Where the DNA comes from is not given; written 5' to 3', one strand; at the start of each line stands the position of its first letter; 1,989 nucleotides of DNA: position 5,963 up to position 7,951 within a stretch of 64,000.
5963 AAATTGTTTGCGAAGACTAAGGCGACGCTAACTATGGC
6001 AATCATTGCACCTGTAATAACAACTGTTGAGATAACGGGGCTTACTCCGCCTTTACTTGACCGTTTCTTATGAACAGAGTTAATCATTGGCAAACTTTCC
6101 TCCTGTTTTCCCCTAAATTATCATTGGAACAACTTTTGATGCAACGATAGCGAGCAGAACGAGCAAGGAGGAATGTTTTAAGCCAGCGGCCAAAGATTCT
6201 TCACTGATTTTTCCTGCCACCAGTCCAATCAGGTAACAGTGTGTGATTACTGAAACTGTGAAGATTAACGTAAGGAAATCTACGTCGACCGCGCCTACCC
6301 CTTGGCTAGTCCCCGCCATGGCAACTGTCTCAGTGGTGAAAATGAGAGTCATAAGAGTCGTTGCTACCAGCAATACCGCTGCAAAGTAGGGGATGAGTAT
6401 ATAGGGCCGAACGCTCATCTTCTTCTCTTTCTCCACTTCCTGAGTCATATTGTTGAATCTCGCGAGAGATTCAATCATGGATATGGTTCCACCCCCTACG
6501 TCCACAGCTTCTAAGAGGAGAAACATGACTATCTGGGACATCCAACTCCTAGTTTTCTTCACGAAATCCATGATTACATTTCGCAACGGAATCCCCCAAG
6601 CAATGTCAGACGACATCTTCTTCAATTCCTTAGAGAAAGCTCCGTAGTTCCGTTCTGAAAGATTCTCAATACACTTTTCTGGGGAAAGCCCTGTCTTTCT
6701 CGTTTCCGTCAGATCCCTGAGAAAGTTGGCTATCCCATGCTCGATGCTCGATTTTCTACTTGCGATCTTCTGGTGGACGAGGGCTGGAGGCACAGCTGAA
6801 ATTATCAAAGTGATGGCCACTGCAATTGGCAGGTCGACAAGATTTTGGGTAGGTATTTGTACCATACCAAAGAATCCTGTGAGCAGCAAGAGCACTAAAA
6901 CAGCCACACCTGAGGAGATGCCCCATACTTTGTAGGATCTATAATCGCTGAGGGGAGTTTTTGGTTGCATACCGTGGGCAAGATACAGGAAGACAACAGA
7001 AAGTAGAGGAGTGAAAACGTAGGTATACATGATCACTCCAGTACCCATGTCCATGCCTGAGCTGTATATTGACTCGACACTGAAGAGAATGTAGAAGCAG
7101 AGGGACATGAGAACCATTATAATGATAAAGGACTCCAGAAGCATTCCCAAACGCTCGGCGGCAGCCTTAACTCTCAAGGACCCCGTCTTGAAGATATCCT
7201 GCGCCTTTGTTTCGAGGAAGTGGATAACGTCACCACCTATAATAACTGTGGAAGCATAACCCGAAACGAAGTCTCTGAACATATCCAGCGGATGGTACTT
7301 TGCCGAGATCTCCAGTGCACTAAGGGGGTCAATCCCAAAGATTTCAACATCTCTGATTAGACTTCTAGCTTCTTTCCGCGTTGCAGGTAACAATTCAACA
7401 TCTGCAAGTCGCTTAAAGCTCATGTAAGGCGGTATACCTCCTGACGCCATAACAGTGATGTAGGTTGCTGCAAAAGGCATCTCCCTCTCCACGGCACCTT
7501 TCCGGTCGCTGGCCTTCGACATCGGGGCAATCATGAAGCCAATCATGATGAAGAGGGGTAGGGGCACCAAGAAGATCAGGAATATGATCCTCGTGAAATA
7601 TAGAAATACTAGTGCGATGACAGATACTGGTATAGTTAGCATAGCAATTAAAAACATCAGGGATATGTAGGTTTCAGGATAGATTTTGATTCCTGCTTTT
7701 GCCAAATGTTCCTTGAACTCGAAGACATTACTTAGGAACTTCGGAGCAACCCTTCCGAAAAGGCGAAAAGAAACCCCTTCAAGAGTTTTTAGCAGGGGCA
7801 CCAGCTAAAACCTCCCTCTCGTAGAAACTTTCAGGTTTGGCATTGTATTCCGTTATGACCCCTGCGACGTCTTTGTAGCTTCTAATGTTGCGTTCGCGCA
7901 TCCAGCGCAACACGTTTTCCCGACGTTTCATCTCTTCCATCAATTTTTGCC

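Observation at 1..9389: Tad/Epd-like type IV filament locus with five consecutive prepilin-like genes, three far larger than ordinary pilins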

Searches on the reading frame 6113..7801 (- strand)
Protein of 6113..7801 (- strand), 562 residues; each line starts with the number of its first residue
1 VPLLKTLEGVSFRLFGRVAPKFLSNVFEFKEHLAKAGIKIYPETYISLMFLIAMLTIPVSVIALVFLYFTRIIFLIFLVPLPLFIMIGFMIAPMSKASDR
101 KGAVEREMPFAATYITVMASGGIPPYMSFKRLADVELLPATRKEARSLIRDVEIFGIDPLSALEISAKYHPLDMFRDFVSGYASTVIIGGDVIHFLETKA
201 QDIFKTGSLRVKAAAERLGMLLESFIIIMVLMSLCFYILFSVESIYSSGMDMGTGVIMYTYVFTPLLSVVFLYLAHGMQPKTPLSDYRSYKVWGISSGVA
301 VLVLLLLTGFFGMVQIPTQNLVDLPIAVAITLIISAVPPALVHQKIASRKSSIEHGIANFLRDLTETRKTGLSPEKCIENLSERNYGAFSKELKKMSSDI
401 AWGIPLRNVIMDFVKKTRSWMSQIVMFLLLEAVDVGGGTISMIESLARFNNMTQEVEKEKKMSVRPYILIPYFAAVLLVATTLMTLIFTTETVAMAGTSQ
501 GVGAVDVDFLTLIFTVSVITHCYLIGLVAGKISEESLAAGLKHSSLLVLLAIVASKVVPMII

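Call 6: search_protein_families(library=pfam, proteins=[window:6113-7801:-], max_evalue=1)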
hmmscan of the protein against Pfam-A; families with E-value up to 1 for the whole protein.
window:6113-7801:- (562 aa): 1 family
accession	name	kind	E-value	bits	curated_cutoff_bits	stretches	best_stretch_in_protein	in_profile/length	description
PF00482.28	T2SSF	-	4.3e-22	78.8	25.2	2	360-486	1-124/125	Type II secretion system (T2SS), protein F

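Call 7: search_protein_families(library=ncbifam, proteins=[window:6113-7801:-], max_evalue=1)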
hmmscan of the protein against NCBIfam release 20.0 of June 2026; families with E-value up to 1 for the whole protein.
window:6113-7801:- (562 aa): 4 families
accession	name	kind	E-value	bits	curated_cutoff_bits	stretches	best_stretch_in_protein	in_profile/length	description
NF046075.1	UpsF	equivalog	6.3e-36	124.2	400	1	53-494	33-437/484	membrane pilin protein UpsF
NF053673.1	bindosome_BasF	exception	2.9e-33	115.3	1300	1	48-517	147-595/656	bindosome assembly system membrane anchoring protein BasF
NF004704.2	PRK06041.1-2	equivalog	5.9e-24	84.7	550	1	39-557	7-545/555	archaellar assembly protein ArlJ/FlaJ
NF004705.1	PRK06041.1-3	equivalog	9.6e-14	51.2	400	1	104-560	3-456/465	archaellar assembly protein ArlJ/FlaJ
